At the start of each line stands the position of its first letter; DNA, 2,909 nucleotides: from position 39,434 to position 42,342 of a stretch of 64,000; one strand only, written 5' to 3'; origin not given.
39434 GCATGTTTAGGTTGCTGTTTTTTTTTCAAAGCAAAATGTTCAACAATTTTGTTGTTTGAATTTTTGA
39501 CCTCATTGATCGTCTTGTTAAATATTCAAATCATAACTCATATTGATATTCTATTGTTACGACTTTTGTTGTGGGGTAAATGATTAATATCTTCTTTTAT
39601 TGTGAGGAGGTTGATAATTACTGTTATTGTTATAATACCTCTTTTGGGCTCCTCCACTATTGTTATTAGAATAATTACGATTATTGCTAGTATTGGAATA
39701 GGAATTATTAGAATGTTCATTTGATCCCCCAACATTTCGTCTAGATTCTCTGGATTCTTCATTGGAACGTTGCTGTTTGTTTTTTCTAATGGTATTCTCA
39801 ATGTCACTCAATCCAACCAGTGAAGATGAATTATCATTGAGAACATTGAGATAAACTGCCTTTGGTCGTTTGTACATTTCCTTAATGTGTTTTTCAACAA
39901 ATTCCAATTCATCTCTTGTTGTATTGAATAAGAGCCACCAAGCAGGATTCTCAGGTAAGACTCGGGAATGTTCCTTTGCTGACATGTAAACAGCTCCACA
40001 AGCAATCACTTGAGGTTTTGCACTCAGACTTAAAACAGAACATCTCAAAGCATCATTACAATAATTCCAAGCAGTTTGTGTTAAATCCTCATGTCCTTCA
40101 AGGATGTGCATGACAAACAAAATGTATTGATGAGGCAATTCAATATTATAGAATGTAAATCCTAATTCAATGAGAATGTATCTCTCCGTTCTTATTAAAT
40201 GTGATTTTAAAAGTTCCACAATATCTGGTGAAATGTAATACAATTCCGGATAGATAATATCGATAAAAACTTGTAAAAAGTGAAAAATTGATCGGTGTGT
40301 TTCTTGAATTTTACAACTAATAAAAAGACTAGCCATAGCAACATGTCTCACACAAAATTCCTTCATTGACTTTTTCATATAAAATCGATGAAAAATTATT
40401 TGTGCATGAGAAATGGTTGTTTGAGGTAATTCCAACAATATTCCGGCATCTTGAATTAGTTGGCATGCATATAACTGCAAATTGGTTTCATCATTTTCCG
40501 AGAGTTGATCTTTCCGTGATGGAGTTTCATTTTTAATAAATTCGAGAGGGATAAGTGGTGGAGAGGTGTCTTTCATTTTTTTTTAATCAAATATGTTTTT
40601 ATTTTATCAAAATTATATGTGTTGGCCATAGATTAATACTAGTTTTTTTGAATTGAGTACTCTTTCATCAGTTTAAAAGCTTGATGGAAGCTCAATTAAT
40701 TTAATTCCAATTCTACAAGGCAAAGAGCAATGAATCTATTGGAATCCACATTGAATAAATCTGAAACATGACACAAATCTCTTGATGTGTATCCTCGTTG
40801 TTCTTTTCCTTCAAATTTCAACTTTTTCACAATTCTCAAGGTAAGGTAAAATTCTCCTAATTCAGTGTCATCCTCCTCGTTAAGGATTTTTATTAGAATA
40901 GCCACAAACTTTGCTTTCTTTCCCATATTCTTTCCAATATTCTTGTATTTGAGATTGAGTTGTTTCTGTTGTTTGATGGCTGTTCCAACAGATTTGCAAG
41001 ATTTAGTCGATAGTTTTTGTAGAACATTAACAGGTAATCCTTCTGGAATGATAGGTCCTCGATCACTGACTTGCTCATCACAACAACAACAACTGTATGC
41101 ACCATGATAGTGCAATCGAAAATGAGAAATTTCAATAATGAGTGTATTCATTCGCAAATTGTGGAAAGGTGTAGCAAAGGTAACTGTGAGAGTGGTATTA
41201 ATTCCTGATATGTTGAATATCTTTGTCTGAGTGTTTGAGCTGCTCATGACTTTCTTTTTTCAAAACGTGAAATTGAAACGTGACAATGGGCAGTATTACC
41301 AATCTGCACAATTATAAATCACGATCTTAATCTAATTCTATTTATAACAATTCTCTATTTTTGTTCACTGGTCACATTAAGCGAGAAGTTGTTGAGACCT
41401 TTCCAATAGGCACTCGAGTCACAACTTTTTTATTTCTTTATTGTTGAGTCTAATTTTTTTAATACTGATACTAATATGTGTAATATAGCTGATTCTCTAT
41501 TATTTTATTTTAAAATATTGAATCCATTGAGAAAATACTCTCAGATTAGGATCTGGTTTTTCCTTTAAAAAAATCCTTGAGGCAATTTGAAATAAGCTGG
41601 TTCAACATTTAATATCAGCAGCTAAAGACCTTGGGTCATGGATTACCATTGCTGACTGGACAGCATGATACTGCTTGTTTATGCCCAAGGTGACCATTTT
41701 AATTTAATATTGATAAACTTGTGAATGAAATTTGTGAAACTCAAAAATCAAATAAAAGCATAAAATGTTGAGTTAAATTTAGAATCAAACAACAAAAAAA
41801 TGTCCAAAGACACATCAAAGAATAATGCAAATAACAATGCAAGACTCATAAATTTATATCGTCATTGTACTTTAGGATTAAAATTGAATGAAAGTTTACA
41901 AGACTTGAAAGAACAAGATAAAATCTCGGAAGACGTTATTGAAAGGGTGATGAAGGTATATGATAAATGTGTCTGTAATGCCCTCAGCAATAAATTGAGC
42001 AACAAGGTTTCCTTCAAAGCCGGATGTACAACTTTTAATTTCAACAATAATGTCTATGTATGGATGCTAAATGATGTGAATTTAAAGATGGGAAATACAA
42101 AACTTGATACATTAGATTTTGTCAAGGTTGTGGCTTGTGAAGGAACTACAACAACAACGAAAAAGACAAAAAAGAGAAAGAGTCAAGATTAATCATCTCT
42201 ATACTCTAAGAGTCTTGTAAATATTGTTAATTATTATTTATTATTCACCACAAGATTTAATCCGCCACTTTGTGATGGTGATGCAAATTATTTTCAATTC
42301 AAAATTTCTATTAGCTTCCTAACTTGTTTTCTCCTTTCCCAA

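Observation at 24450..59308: Recurrent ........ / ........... (E2F-type) motif just upstream of four start codons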

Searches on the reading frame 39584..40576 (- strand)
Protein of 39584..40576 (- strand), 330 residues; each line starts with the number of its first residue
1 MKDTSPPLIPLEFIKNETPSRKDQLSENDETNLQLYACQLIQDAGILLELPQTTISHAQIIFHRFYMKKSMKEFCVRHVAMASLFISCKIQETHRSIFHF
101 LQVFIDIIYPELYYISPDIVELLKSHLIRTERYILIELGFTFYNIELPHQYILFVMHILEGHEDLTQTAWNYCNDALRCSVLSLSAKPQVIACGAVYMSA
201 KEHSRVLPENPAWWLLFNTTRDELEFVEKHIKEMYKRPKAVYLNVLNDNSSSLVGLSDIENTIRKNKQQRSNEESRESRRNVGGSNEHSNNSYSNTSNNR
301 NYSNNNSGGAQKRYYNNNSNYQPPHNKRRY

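Call 22: search_protein_families(library=pfam, proteins=[window:39584-40576:-], max_evalue=0.01)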
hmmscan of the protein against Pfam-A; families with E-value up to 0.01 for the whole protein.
window:39584-40576:- (330 aa): 3 families
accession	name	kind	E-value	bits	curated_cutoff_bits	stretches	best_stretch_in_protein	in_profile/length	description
PF00134.28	Cyclin_N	-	4.3e-11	43.1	23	1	32-141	29-125/127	Cyclin, N-terminal domain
PF21797.2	CycT2-like_C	-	4.7e-05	23.5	27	1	147-218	1-75/93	Cyclin-T2-like, C-terminal domain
PF00382.24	TFIIB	-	0.0015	19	23.6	1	36-103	7-74/92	Transcription factor TFIIB repeat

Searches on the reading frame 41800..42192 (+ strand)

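Call 22: search_protein_families(library=pfam, proteins=[window:41800-42192:+], max_evalue=0.01)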
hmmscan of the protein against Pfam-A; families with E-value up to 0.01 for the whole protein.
window:41800-42192:+ (130 aa): 2 families
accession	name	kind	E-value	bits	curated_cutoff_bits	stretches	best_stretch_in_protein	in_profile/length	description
PF02268.21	TFIIA_gamma_N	-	2.6e-14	53.4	33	1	18-62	3-47/47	Transcription initiation factor IIA, gamma subunit, helical domain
PF02751.19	TFIIA_gamma_C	-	9.2e-13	48.6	27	1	73-115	1-43/43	Transcription initiation factor IIA, gamma subunit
